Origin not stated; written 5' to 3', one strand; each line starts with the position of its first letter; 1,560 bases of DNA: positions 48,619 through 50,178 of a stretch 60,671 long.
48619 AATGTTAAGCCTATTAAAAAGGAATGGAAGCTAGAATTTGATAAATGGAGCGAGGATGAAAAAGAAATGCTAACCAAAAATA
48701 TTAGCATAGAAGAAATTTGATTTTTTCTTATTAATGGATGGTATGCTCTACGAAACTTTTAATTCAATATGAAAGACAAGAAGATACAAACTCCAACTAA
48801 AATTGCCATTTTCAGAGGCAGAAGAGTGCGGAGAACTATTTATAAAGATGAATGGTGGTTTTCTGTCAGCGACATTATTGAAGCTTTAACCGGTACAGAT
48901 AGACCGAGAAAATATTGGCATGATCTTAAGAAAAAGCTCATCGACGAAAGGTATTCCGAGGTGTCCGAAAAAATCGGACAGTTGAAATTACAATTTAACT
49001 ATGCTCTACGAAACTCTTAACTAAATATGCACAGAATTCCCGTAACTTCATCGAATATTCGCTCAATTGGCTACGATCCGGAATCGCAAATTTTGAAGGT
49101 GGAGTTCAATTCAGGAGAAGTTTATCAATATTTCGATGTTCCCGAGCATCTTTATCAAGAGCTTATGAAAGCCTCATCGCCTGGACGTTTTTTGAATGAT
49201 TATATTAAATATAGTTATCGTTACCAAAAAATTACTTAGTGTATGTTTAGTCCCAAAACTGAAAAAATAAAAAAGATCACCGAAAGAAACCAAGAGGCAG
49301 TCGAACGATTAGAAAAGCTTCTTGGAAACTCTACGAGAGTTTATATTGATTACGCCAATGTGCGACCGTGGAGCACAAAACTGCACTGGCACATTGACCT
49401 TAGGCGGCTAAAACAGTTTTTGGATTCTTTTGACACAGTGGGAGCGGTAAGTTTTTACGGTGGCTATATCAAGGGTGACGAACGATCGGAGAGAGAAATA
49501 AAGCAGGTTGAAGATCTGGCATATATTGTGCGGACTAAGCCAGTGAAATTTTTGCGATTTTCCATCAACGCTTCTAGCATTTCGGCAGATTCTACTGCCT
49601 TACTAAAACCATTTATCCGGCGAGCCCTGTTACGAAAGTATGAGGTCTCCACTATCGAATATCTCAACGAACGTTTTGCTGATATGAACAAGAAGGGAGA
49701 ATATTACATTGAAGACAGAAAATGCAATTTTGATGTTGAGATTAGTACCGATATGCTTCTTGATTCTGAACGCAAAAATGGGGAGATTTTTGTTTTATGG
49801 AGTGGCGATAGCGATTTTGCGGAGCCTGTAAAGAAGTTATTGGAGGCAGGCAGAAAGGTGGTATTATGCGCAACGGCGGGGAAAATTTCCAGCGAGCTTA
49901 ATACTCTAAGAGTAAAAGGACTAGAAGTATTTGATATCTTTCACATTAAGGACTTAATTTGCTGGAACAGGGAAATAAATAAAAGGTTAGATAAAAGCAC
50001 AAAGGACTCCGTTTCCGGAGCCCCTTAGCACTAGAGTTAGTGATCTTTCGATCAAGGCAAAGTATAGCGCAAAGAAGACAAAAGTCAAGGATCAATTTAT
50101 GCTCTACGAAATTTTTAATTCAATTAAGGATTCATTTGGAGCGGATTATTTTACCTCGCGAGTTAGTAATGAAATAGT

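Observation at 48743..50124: Three direct copies of the first 26 nt of res delimit gene cassettes and create overlapping mini-ORFs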

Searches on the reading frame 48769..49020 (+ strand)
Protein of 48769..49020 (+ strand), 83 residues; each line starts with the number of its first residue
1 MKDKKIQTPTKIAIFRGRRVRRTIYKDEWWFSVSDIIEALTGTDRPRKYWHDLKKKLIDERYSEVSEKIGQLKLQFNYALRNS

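Call 6: search_protein_families(library=pfam, proteins=[window:48769-49020:+], max_evalue=0.01)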
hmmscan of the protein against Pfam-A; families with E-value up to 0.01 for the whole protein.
window:48769-49020:+ (83 aa): 1 family
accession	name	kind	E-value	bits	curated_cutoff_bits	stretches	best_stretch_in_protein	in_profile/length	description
PF02498.22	Bro-N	-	0.0053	17.8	25.6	1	20-63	2-41/96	BRO family, N-terminal domain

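Call 7: search_protein_families(library=padloc, proteins=[window:48769-49020:+], max_evalue=0.01)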
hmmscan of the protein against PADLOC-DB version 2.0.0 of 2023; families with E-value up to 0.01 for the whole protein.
window:48769-49020:+ (83 aa): 2 families
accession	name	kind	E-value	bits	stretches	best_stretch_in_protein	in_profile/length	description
PDLC04920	PDC-S13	-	1.4e-18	65.2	1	9-75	4-71/286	-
PDLC04841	PDC-S04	-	1e-08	33.2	1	11-75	6-74/292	-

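Call 31: find_homologous_proteins(query=window:48769-49020:+, max_evalue=0.001)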
Query window:48769-49020:+ (83 aa): 502 proteins with E <= 0.001 among 504 candidates; the best 120 are listed.
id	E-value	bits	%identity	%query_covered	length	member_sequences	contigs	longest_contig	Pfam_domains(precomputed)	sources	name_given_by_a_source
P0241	1.7e-35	138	100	77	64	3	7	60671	-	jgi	-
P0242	5.7e-30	121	77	88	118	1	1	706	PF02498.23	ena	-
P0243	5.9e-29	118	71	88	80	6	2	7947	-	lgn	-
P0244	7.9e-29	117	79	87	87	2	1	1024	-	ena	-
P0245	1.2e-28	117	77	80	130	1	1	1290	PF02498.23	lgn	-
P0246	1.6e-28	116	79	80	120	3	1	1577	PF02498.23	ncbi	ncbi:MAG: Bro-N domain-containing protein, partial [Sedimentisphaerales bacterium]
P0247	1.7e-28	116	80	78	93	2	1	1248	PF02498.23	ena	-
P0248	2.6e-28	115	71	90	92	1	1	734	-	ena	-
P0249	2.7e-28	115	71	90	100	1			-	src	-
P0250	3.4e-28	115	80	78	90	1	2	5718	-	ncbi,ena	-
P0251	5.3e-28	115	75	86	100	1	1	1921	-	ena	-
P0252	5.4e-28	114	73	84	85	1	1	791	-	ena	-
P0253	5.7e-28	114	77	80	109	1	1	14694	PF02498.23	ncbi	ncbi:phage antirepressor protein, partial [Candidatus Roizmanbacteria bacterium CG_4_8_14_3_um_filte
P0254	6.2e-28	114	72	89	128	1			PF02498.23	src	-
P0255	8.4e-28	114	74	84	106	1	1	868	-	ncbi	-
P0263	3.4e-27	112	77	80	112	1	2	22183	PF02498.23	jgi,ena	-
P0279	1.6e-26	110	71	83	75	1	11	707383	-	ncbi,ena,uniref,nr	ncbi:MAG: hypothetical protein UV74_C0013G0576 [Candidatus Woesebacteria bacterium GW2011_GWB1_43_14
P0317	1.8e-25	106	80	78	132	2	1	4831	PF02498.23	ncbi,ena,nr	ncbi:Bro-N domain-containing protein [Patescibacteria group bacterium]|nr:Bro-N domain-containing pr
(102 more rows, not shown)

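Call 33: find_encoding_contigs(protein=P0243, flank=5000, max_places=3)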
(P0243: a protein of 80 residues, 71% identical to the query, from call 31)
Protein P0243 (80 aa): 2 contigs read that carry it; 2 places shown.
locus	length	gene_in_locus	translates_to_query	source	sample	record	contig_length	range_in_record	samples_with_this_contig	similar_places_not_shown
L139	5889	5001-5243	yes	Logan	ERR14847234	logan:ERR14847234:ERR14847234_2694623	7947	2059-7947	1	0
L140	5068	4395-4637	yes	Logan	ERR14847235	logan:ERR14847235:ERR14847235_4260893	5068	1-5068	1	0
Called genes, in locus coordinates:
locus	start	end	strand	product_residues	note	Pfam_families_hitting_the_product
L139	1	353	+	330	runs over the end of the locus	PF13525:YfiO (faint)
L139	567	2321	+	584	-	PF01555:N6_N4_Mtase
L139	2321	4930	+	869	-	PF04851:ResIII, PF00270:DEAD (faint)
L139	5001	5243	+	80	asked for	-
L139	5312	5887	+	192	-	?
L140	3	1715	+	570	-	?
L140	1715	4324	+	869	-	PF04851:ResIII, PF00270:DEAD (faint)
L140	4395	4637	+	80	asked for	-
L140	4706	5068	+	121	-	?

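Call 34: find_encoding_contigs(protein=P0250, flank=5000, max_places=3)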
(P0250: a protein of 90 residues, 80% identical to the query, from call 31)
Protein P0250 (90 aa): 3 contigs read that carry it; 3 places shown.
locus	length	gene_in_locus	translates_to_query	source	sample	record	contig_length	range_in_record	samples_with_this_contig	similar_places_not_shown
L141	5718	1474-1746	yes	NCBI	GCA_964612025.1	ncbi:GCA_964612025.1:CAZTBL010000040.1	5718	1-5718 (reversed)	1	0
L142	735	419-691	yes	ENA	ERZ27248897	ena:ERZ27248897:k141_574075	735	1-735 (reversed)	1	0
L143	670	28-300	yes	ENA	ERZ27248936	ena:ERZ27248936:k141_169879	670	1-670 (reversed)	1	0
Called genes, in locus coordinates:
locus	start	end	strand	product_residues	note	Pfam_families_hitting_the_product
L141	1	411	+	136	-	?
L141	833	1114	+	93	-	PF01541:GIY-YIG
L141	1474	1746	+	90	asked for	-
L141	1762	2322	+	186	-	-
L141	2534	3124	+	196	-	PF09568:RE_MjaI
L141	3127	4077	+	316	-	PF01555:N6_N4_Mtase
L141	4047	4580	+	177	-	-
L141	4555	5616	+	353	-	PF02912:Phe_tRNA-synt_N, PF01409:tRNA-synt_2d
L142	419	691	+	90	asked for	-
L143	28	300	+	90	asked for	-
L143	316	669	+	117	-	?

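Call 35: find_encoding_contigs(protein=P0279, flank=5000, max_places=3)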
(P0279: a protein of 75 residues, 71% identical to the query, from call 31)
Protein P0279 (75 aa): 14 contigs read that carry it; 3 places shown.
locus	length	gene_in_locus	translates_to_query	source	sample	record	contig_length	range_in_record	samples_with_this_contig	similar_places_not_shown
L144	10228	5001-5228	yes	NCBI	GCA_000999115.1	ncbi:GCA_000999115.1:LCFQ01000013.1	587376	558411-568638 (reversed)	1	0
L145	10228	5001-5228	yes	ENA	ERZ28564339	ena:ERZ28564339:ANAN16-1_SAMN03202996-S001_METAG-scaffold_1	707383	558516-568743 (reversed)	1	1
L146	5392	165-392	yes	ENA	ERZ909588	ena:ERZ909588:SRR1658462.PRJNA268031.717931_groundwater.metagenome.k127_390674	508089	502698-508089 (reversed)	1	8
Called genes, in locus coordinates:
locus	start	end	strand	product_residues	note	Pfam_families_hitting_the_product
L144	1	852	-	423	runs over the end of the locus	PF13231:PMT_2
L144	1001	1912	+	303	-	PF07603:Lcl_C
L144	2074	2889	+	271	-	PF04383:KilA-N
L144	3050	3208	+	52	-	-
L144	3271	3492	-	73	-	PF22296:bAvd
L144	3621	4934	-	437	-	-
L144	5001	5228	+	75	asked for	-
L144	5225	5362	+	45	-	-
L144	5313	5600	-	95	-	-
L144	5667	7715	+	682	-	PF16656:Pur_ac_phosph_N (weak)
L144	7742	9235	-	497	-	-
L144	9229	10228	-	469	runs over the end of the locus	PF00133:tRNA-synt_1, PF09334:tRNA-synt_1g, PF00133:tRNA-synt_1, PF01406:tRNA-synt_1e (weak)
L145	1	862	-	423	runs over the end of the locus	PF13231:PMT_2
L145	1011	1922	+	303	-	PF07603:Lcl_C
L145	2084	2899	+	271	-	PF04383:KilA-N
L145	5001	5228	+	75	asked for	-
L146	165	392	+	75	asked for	-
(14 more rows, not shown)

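Call 75: find_encoding_contigs(protein=P0317, flank=5000, max_places=3)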
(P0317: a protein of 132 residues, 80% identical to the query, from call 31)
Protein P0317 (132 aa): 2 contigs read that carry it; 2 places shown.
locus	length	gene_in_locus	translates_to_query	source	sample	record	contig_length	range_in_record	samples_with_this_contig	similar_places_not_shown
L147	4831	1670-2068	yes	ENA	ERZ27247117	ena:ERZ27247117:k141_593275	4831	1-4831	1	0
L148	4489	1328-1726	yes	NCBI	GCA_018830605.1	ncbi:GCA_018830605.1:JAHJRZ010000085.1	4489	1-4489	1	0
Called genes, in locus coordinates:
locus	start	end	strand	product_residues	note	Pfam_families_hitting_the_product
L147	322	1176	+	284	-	PF02498:Bro-N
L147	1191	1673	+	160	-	-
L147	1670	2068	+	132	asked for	PF02498:Bro-N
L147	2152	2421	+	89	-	PF01541:GIY-YIG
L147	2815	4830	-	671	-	?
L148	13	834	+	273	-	PF02498:Bro-N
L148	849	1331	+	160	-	-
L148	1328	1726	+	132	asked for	PF02498:Bro-N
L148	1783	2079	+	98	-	PF01541:GIY-YIG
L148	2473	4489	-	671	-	PF22680:Glyco_hydro_123_N_2 (weak)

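Call 76: find_encoding_contigs(protein=P0263, flank=5000, max_places=3)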
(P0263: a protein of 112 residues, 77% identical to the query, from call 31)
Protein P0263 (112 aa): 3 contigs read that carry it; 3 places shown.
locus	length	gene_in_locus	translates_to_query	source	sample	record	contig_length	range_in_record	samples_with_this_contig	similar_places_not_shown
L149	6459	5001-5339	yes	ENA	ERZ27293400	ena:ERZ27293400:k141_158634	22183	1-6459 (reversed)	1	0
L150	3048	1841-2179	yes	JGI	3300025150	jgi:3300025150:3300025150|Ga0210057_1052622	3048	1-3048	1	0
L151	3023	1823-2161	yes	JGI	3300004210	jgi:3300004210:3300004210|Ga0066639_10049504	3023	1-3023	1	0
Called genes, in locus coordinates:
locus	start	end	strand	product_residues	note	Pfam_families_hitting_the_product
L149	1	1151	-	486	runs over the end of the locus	PF04073:tRNA_edit, PF00768:Peptidase_S11, PF02113:Peptidase_S13 (faint), PF13354:Beta-lactamase2 (faint)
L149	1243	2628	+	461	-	PF01336:tRNA_anti-codon, PF00152:tRNA-synt_2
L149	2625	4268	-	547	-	PF01368:DHH, PF02272:DHHA1, PF17768:RecJ_OB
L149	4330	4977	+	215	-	-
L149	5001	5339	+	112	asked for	PF02498:Bro-N (weak)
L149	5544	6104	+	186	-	-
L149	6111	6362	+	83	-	-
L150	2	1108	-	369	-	?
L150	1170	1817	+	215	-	-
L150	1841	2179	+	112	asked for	PF02498:Bro-N (weak)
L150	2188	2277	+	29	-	-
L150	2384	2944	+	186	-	-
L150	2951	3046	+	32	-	?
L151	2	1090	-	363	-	?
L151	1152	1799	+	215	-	-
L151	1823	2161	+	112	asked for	PF02498:Bro-N (weak)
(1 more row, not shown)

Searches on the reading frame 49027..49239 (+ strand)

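Call 6: search_protein_families(library=pfam, proteins=[window:49027-49239:+], max_evalue=0.01)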
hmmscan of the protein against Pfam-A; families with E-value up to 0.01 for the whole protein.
window:49027-49239:+ (70 aa): 1 family
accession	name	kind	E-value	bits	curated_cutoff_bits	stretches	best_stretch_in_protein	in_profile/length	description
PF13619.11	KTSC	-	1.6e-27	95.4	25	1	7-64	1-58/58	KTSC domain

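Call 7: search_protein_families(library=padloc, proteins=[window:49027-49239:+], max_evalue=0.01)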
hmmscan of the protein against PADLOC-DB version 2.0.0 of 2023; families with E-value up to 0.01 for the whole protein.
window:49027-49239:+ (70 aa): 0 families

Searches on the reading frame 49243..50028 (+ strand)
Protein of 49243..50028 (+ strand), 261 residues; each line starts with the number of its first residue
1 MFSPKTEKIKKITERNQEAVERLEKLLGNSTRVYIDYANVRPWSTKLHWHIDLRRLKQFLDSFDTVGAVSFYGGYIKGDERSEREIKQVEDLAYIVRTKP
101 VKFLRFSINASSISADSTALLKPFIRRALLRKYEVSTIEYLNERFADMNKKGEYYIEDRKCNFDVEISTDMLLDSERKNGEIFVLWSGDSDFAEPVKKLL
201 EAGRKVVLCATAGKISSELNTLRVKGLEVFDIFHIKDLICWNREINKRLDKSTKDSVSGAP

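Call 6: search_protein_families(library=pfam, proteins=[window:49243-50028:+], max_evalue=0.01)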
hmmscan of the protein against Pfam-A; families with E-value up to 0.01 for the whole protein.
window:49243-50028:+ (261 aa): 1 family
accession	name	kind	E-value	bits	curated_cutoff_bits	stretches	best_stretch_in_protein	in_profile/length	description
PF01936.24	NYN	-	1.5e-13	51.9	24.2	1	152-219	71-134/145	NYN domain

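Call 7: search_protein_families(library=padloc, proteins=[window:49243-50028:+], max_evalue=0.01)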
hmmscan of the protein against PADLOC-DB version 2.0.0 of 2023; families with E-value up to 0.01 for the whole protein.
window:49243-50028:+ (261 aa): 2 families
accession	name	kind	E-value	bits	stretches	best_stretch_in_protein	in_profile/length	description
PDLC01154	NYN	-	4.2e-10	37.5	2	164-222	232-288/310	"LabA-like protein, NYN family nuclease"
PDLC04163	HEC-09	-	3.8e-05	21.4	1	152-220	95-165/203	-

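Call 32: find_related_loci(query=window:49243-50028:+, collection=viral_contigs, flank=6000)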
Query window:49243-50028:+ (261 aa) in viral_contigs; peptide patterns used: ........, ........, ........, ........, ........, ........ (x = any residue, [..] = any of these).
37 stretches matched a pattern, but none encodes a relative of the query by tblastn (E <= 1e-3).
